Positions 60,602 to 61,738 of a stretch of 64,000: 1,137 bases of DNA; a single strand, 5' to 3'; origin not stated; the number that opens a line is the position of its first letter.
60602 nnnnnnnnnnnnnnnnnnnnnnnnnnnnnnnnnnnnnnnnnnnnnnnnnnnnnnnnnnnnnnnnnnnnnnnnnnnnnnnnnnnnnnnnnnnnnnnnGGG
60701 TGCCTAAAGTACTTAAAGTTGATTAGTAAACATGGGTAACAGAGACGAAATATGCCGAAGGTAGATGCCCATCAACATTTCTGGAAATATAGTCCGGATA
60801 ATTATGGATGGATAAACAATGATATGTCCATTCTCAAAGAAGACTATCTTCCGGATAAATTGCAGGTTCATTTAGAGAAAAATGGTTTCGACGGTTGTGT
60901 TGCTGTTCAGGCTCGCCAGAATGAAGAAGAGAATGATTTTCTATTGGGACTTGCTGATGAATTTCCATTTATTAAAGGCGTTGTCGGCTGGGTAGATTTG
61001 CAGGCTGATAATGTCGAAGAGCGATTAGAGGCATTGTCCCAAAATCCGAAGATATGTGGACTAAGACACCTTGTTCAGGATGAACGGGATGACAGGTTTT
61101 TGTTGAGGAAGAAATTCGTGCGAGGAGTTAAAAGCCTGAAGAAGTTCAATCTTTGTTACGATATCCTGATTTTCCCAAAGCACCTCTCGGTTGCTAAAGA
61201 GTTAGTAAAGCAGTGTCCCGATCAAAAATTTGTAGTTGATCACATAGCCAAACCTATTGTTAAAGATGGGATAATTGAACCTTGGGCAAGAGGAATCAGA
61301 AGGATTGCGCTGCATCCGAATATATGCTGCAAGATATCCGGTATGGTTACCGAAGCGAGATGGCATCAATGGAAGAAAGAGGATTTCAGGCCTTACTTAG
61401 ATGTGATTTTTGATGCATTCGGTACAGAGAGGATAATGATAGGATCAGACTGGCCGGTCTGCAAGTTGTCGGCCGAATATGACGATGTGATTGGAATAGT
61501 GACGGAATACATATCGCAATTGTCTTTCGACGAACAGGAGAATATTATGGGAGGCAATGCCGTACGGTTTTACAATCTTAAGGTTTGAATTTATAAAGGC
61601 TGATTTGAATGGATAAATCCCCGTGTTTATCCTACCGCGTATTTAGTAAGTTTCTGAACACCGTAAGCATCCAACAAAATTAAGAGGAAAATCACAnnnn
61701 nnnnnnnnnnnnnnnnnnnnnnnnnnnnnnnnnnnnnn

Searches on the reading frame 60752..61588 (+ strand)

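Call 6: search_protein_families(library=pfam, proteins=[window:60752-61588:+])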
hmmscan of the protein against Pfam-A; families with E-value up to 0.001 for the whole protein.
window:60752-61588:+ (278 aa): 1 family
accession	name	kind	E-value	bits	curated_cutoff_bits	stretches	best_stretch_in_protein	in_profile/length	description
PF04909.20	Amidohydro_2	-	8.5e-45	154.2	26.4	1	4-276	1-289/289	Amidohydrolase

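Call 32: search_protein_families(library=ncbifam, proteins=[window:60752-61585:+], max_evalue=0.00001)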
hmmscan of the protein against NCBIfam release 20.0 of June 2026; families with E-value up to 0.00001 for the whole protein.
window:60752-61585:+ (278 aa): 1 family
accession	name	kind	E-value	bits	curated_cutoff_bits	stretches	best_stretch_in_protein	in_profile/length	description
NF052480.1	FuconLaconase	equivalog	3.8e-89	299.1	400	1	3-277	2-287/287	L-fucono-1,5-lactonase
